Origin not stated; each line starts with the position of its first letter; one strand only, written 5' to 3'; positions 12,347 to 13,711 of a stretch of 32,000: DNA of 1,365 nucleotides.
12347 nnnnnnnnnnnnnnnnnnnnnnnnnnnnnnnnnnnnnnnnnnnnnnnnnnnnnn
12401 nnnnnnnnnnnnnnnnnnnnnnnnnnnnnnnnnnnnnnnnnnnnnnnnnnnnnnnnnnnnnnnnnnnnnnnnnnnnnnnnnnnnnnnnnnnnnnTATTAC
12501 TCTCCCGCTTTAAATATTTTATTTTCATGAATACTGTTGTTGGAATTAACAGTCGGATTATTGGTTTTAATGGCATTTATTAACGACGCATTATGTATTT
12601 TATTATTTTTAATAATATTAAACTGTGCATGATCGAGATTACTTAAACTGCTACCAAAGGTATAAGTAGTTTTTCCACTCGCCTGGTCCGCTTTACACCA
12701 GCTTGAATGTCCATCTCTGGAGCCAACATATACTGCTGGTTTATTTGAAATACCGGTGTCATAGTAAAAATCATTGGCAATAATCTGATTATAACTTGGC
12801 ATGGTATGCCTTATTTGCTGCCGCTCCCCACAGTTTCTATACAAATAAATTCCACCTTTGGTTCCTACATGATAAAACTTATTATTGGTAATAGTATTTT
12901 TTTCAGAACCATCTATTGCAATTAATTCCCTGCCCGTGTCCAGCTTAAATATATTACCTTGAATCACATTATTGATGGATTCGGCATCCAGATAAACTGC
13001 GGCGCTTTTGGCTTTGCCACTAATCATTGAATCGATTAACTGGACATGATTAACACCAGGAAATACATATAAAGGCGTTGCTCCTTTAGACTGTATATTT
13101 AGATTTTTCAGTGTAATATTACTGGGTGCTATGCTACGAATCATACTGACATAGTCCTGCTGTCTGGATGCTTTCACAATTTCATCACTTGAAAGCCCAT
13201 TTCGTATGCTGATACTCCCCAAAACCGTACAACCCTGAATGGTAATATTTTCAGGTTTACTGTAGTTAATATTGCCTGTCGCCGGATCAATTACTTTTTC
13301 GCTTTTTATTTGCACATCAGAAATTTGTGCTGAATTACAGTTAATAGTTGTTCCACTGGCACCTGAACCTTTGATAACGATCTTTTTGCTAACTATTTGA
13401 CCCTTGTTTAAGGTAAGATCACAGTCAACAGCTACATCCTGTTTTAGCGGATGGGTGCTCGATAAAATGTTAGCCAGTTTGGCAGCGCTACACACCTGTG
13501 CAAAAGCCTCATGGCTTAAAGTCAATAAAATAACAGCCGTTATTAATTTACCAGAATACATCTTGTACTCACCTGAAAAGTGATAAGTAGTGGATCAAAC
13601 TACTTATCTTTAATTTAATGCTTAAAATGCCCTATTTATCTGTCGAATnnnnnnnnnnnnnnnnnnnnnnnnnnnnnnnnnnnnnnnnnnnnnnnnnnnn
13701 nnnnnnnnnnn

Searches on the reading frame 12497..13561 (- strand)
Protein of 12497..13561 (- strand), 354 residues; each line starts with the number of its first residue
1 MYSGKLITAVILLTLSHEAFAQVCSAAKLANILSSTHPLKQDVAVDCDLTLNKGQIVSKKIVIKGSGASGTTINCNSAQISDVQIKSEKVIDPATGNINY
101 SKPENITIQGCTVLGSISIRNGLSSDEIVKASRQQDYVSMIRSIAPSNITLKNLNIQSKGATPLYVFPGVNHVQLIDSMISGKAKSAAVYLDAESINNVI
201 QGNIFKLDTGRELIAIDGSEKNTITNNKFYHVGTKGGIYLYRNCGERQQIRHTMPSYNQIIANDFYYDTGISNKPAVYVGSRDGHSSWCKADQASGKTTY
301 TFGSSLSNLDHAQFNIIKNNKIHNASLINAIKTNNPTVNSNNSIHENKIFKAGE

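Call 6: search_protein_families(library=pfam, proteins=[window:12497-13561:-], max_evalue=0.001)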
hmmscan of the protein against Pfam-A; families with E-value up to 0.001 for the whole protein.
window:12497-13561:- (354 aa): 0 families

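Call 29: search_protein_families(library=pfam, proteins=[window:12497-13561:-], max_evalue=10)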
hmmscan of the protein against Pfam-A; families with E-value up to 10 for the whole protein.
window:12497-13561:- (354 aa): 0 families

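Call 83: find_homologous_proteins(query=window:12497-13561:-)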
Query window:12497-13561:- (354 aa): 1016 proteins with E <= 0.001 among 4262 candidates; the best 120 are listed.
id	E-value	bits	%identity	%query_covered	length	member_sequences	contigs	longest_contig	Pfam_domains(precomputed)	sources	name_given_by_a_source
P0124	1.1e-227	772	100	100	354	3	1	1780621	-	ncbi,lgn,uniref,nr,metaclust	ncbi:hypothetical protein [Alkanindiges illinoisensis]|uniref:hypothetical protein n=1 Tax=Alkanindi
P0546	1.8e-83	299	45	97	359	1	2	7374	PF13229.13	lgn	-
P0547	1.2e-76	276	41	99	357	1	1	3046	PF13229.13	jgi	jgi:hypothetical protein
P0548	1.2e-70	256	40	97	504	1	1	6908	PF13229.13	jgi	jgi:hypothetical protein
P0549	5.9e-70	254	39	98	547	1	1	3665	PF13229.13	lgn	-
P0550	6.7e-66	241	40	94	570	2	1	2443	-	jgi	jgi:hypothetical protein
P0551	1.5e-65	240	40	94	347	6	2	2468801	PF13229.13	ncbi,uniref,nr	ncbi:right-handed parallel beta-helix repeat-containing protein [Wielerella bovis]|uniref:right-hand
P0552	3.0e-65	239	38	95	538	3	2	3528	PF13229.13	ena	-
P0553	7.0e-65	237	41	93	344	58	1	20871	PF13229.13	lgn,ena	-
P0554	1.1e-64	237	41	92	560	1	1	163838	PF13229.13,PF05048.20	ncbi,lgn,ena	-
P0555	1.4e-64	236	38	92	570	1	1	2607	-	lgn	-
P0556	1.5e-64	236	40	90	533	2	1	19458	PF13229.13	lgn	-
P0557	2.2e-64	236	40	91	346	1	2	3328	PF13229.13,PF05048.20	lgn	-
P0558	3.3e-64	235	41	92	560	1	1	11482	PF13229.13,PF05048.20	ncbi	-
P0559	4.4e-64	235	39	93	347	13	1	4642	PF13229.13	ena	-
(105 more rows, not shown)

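Call 86: search_protein_families(library=ncbifam, proteins=[window:12497-13561:-], max_evalue=0.01)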
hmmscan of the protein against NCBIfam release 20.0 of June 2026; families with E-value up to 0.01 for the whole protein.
window:12497-13561:- (354 aa): 0 families

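Call 89: predict_structure(alignment_id=A4)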
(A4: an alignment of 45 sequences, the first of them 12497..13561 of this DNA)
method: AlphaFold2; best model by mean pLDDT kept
length: 354 residues; sequences in the alignment: 45
mean_pLDDT: 91.6   pTM: 0.90
mean pLDDT of the five models: 91.6, 90.3, 89.7, 88.3, 87.4
residues with pLDDT >= 90: 270; 70-90: 53; 50-70: 27; < 50: 4
segments of 3 or more residues with pLDDT < 50: 1-4
pLDDT, mean of each block of 10 residues (from residue 1): 55 66 96 85 97 97 98 98 98 96 98 98 94 95 98 98 98 99 98 98 98 97 98 94 84 96 92 91 74 65 88 97 89 89 95 79
secondary structure, 60 per line:
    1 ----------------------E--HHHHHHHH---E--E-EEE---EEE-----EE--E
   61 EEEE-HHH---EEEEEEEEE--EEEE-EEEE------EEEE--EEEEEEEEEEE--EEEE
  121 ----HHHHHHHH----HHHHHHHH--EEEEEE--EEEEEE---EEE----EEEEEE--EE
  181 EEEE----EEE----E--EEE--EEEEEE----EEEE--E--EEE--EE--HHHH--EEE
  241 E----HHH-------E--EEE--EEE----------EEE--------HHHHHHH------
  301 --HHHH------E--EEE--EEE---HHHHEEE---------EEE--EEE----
elements in order: H26-33 E42-44 E48-50 E60-64 E72-80 E83-86 E88-91 E98-101 E104-114 E117-120 H125-132 H137-144 E147-152 E155-160 E164-166 E171-176 E179-184 E189-191 E199-201 E204-209 E214-217 E223-225 H232-235 E238-241 E259-261 E264-266 E277-279 H288-294 H303-306 E316-318 E321-323 H327-330 E331-333 E343-345 E348-350

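Call 91: fold_search(model_id=the predicted structure, library=pdb)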
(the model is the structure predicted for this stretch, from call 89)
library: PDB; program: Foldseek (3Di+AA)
matches with E <= 10: 567; with E <= 0.001: 15
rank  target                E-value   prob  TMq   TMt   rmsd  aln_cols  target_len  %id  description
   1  7o7a_A                6.5e-05  1.00  0.28  0.26  12.8       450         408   11  Structure of the PL6 family alginate lyase Pedsa0632 from Pseudopedobacter saltans (released 2021-07-28)
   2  7o7a_B                1.7e-04  0.99  0.27  0.24  14.6       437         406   12  Structure of the PL6 family alginate lyase Pedsa0632 from Pseudopedobacter saltans (released 2021-07-28)
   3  4nk6                  2.5e-04  0.98  0.26  0.23  13.4       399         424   10  Crystal Structure of the periplasmic alginate epimerase AlgG (released 2014-01-15)
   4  6qps_B                2.7e-04  1.00  0.35  0.29  11.1       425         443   10  Structural characterization of a mannuronic acid specific polysaccharide family 6 lyase enzyme from human gut microbio (released 2019-09-25)
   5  7chu_A                3.4e-04  1.00  0.30  0.22  12.3       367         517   11  Geobacillus virus E2 - ORF18 (released 2021-04-14)
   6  4ozz                  3.7e-04  0.97  0.23  0.21  14.7       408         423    9  Crystal Structure of the periplasmic alginate epimerase AlgG T265N T268M double mutant (released 2015-03-04)
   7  9j4l_B                3.9e-04  1.00  0.33  0.29  13.7       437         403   10  Crystal structure of GH9l Inulin fructotransferases (IFTase) (released 2024-09-04)
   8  2pyg_B                3.9e-04  1.00  0.30  0.29  11.7       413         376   10  Azotobacter vinelandii Mannuronan C-5 epimerase AlgE4 A-module (released 2008-05-27)
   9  5lw3                  3.9e-04  0.99  0.30  0.28  11.5       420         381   10  Azotobacter vinelandii Mannuronan C-5 epimerase AlgE6 A-module (released 2017-10-25)
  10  4xn0                  4.4e-04  0.99  0.29  0.20  14.5       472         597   10  Tailspike protein mutant E372A of E. coli bacteriophage HK620 (released 2016-01-27)
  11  7o84_A                4.4e-04  0.98  0.27  0.24  12.3       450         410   11  Structure of the PL6 family alginate lyase Pedsa0632 from Pseudopedobacter saltans in complex with substrate (released 2021-07-28)
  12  4ozy                  6.2e-04  1.00  0.32  0.28  12.5       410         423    9  Crystal Structure of the periplasmic alginate epimerase AlgG T265N mutant (released 2015-03-04)
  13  6kqs_A                8.2e-04  0.99  0.29  0.19  12.1       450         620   10  Crystal Structure of GH136 lacto-N-biosidase from Eubacterium ramulus - selenomethionine derivative (released 2020-06-10)
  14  8ja4                  9.0e-04  1.00  0.41  0.32   8.4       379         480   10  Structure of the alginate epimerase/lyase (released 2024-05-08)
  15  2pyg_A                9.4e-04  1.00  0.35  0.34  10.2       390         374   13  Azotobacter vinelandii Mannuronan C-5 epimerase AlgE4 A-module (released 2008-05-27)
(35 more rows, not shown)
